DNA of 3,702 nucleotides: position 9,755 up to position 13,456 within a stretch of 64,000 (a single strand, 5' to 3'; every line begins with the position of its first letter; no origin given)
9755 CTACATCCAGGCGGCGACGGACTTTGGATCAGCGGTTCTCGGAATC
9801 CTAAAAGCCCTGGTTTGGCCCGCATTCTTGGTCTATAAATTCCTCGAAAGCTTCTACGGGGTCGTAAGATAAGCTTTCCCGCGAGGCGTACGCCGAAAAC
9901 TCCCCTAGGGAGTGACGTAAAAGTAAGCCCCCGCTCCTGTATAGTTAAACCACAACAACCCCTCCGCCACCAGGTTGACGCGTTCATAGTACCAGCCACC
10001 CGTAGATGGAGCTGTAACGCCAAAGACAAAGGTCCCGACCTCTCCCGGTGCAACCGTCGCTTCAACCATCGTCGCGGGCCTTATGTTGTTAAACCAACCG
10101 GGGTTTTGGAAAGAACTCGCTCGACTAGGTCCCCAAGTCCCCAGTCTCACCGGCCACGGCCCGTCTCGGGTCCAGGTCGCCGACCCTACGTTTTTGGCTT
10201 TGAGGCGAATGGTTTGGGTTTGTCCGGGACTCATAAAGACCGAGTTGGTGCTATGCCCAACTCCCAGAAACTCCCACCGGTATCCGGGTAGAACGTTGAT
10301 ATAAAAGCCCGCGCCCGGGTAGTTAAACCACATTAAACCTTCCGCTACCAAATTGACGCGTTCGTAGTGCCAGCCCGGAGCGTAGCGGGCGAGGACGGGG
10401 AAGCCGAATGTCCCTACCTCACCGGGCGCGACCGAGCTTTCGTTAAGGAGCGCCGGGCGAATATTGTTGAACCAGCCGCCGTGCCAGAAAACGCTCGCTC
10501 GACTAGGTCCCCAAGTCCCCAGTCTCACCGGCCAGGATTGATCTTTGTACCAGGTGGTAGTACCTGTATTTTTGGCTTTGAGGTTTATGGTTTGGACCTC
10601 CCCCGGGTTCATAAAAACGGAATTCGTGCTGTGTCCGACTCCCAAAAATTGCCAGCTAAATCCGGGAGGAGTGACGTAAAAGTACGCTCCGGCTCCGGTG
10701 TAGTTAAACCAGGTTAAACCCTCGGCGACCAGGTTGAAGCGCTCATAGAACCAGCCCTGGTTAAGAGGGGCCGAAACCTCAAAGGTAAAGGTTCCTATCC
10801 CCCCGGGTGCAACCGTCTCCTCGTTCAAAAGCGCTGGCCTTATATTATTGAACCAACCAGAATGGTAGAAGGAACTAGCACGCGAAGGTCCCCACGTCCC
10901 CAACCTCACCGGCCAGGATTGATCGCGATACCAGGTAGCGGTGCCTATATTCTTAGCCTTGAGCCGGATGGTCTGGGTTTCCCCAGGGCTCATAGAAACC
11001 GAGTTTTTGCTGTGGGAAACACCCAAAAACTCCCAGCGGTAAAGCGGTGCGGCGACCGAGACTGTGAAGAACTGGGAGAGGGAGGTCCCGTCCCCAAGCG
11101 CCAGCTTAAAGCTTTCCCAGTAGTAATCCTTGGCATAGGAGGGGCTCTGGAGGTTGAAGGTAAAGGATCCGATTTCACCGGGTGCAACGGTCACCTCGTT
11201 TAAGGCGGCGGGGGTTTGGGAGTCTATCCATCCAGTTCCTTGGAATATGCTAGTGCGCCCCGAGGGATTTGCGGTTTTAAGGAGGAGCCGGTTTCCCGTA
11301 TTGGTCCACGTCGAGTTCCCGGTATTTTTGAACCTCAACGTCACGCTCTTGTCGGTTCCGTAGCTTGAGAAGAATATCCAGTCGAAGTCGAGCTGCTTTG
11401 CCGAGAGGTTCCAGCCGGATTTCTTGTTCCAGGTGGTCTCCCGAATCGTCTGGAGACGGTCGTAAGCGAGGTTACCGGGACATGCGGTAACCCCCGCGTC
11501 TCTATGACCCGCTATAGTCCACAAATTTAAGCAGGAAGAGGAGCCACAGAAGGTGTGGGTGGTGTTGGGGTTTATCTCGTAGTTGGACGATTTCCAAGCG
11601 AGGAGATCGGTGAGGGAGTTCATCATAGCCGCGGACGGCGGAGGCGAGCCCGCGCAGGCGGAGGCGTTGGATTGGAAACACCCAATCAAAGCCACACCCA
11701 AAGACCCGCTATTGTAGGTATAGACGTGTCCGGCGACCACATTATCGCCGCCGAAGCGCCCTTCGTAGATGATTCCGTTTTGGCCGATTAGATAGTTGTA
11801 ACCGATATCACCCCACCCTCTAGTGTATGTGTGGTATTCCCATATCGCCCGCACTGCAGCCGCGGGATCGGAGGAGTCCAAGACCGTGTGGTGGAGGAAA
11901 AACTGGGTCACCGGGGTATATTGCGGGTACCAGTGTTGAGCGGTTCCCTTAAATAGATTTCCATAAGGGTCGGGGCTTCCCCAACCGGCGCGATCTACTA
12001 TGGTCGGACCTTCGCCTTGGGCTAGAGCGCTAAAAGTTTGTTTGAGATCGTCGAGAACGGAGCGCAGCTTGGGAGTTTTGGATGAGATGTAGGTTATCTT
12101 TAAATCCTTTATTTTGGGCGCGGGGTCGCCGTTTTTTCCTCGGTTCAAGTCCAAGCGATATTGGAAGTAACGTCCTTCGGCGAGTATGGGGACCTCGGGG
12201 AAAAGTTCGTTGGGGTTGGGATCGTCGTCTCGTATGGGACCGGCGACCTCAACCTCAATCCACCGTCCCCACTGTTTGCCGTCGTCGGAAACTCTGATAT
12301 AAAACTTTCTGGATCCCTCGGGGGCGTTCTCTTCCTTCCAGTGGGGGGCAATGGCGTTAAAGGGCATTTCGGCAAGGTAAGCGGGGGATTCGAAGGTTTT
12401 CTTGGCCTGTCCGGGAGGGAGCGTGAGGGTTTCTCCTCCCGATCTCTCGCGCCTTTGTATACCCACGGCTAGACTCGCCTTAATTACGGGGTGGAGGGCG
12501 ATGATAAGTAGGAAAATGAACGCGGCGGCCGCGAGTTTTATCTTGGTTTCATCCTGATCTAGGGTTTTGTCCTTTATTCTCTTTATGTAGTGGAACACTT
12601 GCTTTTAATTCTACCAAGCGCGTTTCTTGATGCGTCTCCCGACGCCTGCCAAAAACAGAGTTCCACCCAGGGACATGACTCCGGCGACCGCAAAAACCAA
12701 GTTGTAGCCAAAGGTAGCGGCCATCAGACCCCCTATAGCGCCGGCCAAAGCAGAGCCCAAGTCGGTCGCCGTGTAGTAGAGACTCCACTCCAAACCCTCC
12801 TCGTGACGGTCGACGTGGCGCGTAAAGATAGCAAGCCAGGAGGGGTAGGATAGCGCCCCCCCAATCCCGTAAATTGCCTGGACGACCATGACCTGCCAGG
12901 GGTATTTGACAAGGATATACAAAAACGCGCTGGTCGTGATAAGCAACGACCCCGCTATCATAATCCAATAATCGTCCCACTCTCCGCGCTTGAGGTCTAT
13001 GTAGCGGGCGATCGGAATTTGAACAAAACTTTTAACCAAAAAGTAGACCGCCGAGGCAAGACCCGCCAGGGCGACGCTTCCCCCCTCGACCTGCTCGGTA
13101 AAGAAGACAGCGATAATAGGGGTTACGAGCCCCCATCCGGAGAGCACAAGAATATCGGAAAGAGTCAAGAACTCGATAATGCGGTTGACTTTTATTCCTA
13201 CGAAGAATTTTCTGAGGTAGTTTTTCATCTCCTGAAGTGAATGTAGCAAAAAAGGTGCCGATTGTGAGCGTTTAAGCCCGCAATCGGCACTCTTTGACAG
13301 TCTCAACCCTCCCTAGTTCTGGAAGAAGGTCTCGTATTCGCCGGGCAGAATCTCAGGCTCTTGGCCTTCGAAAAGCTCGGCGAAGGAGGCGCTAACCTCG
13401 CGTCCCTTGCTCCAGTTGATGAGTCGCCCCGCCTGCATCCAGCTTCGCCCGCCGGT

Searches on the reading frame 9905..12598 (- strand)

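Call 54: search_protein_families(library=pfam, proteins=[window:9905-12598:-], max_evalue=0.001)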
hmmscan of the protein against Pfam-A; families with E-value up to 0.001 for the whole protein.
window:9905-12598:- (897 aa): 4 families
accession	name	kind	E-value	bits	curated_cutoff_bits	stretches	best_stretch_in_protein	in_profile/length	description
PF01510.30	Amidase_2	-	3.5e-18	66.6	26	1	227-376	2-131/131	N-acetylmuramoyl-L-alanine amidase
PF16158.11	N_BRCA1_IG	-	2.1e-07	31.9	28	0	420-515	17-106/108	Ig-like domain from next to BRCA1 gene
PF10633.15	NPCBM_assoc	-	1.3e-06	28.9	24.4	0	790-810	2-22/78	NPCBM-associated, NEW3 domain of alpha-galactosidase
PF17753.7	Ig_mannosidase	-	0.00051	20.1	22.6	0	783-810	42-70/81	Ig-fold domain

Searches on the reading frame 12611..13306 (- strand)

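Call 54: search_protein_families(library=pfam, proteins=[window:12611-13306:-], max_evalue=0.001)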
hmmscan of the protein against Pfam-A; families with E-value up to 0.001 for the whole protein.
window:12611-13306:- (231 aa): 2 families
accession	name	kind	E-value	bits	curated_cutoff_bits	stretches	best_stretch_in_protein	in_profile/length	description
PF07690.21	MFS_1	-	2.1e-20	73.4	33.4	1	52-218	6-167/347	Major Facilitator Superfamily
PF05977.19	MFS_3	-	5.1e-08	32.2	27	1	112-211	74-178/524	Transmembrane secretion effector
